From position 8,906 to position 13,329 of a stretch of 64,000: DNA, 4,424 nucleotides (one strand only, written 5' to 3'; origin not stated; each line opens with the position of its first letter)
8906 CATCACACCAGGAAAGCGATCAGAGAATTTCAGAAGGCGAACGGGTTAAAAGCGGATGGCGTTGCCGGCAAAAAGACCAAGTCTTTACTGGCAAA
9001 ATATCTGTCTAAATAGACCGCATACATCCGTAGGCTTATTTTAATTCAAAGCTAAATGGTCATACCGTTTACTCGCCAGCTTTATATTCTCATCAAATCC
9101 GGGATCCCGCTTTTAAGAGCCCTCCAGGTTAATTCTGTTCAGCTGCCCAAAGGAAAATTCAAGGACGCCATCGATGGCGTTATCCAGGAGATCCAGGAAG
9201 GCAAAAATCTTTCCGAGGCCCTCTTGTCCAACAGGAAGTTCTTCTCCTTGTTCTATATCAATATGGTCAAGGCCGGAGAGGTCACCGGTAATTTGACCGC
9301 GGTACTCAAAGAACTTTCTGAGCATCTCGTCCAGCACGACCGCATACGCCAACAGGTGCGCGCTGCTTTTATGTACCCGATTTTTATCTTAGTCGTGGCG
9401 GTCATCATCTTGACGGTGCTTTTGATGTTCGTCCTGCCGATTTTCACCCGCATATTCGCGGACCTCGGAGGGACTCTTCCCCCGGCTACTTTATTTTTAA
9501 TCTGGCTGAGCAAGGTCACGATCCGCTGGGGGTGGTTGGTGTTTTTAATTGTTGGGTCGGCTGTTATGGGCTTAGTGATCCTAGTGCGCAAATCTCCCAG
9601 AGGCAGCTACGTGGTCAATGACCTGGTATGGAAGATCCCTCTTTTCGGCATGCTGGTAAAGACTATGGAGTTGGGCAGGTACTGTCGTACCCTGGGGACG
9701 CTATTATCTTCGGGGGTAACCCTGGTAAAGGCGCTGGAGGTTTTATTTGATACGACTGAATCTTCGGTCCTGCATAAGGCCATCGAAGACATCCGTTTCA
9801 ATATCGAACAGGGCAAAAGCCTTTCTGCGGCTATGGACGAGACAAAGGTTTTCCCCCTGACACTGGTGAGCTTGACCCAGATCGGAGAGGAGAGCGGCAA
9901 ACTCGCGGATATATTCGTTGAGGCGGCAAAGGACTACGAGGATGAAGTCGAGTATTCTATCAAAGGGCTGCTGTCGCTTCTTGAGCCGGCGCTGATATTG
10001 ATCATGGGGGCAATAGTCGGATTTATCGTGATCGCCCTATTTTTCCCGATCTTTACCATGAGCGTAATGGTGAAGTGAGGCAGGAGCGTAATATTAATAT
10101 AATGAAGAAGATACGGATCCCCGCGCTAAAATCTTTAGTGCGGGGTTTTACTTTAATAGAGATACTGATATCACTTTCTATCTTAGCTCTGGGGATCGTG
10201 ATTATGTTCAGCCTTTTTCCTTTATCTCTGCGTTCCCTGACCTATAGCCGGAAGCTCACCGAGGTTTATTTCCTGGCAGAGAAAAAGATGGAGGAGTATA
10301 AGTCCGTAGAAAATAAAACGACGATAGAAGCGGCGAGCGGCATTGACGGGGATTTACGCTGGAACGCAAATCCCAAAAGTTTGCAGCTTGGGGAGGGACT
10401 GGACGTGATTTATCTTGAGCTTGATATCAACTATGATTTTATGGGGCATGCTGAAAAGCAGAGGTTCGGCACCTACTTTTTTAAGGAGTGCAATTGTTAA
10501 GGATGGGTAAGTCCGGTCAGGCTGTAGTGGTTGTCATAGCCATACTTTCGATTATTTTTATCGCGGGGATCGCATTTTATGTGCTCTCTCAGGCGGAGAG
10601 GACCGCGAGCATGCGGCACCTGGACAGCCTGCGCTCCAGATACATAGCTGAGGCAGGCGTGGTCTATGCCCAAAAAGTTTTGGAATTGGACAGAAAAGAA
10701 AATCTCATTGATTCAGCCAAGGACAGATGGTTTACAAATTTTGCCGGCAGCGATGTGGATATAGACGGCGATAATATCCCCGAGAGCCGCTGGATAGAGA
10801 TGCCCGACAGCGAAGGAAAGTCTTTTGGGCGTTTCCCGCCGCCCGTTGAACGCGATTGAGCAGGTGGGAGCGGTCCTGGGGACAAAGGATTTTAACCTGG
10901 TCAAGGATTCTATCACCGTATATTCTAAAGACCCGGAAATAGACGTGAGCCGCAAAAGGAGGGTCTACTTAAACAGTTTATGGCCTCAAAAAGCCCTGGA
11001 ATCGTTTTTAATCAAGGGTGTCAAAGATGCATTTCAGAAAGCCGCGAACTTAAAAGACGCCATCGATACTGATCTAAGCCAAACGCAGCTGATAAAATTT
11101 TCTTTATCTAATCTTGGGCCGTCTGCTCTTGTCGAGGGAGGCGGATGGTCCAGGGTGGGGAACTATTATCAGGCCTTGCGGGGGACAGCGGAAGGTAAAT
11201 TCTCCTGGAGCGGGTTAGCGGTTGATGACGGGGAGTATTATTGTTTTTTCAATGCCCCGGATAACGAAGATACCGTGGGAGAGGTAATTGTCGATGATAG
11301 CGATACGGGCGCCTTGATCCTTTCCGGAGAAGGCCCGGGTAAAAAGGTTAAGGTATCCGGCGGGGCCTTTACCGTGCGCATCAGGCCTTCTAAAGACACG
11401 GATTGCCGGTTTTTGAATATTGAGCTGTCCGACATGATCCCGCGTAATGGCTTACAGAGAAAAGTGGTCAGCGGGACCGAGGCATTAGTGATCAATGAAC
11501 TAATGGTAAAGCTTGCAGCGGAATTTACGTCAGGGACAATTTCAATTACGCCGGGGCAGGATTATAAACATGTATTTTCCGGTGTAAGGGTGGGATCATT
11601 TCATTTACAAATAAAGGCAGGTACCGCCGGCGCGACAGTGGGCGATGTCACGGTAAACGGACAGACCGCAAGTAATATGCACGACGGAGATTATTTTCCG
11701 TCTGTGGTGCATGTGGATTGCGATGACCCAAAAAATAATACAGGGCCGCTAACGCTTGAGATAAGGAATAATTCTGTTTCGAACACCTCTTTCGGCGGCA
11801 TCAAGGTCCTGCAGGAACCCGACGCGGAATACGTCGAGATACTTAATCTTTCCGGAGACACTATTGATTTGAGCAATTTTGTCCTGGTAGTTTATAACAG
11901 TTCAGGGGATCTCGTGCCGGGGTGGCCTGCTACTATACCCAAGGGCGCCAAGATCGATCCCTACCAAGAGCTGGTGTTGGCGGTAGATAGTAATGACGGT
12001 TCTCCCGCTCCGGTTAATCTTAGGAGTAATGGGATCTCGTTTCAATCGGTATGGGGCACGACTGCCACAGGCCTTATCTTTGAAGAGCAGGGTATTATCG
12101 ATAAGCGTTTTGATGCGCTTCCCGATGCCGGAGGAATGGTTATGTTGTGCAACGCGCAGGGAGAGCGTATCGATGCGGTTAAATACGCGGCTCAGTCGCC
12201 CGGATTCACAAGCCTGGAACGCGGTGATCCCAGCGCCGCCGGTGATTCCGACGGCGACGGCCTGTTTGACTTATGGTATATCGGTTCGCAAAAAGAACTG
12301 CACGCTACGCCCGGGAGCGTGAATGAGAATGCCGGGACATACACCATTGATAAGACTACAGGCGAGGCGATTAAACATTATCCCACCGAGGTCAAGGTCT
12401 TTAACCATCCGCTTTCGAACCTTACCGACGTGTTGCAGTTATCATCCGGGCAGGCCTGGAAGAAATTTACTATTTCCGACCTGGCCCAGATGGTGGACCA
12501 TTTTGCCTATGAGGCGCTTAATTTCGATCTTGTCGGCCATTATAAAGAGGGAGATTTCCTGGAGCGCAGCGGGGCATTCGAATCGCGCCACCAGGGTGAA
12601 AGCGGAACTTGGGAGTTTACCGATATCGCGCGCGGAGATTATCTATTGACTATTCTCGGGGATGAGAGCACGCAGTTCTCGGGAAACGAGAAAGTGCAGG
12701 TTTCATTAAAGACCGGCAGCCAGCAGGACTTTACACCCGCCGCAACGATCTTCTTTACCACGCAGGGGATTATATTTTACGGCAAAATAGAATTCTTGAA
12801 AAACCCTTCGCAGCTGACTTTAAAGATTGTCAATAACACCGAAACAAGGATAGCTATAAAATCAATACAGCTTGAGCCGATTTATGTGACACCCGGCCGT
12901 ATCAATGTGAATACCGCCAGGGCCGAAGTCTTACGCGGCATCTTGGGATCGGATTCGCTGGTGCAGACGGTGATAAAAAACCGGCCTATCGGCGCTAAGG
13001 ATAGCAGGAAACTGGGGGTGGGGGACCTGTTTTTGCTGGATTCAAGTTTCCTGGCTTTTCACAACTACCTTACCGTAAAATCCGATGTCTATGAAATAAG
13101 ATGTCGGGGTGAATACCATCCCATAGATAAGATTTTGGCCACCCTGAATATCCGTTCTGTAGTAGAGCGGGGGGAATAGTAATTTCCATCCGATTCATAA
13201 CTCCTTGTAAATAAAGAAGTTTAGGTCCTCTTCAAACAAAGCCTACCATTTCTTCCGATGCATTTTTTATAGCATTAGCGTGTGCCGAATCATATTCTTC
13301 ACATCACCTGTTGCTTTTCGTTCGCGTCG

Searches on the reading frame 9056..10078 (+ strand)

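Call 5: search_protein_families(library=pfam, proteins=[window:9056-10078:+], max_evalue=0.01)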
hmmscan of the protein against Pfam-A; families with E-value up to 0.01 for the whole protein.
window:9056-10078:+ (340 aa): 2 families
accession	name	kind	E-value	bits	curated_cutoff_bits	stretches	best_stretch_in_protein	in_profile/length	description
PF00482.28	T2SSF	-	7e-60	200.9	25.2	2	5-128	1-125/125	Type II secretion system (T2SS), protein F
PF02163.28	Peptidase_M50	-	0.0086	15.9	27.2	0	86-211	69-106/221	Peptidase family M50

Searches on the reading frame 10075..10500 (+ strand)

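Call 30: search_protein_families(library=pfam, proteins=[window:10075-10500:+], max_evalue=0.001)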
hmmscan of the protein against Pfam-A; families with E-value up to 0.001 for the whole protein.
window:10075-10500:+ (141 aa): 1 family
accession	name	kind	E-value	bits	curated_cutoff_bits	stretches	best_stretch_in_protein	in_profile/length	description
PF07963.17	N_methyl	-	2.4e-06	27.3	21.2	1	22-45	4-27/27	Prokaryotic N-terminal methylation motif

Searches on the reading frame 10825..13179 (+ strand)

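Call 30: search_protein_families(library=pfam, proteins=[window:10825-13179:+], max_evalue=0.001)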
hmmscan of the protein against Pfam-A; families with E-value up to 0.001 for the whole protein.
window:10825-13179:+ (784 aa): 2 families
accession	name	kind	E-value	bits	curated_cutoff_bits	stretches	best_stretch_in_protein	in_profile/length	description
PF00932.25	LTD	-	3.7e-09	37.4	34.3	1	331-454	22-107/109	Lamin Tail Domain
PF03934.19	T2SSK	-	0.00068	20.4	24.2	0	693-722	1-32/63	Type II secretion system (T2SS), protein K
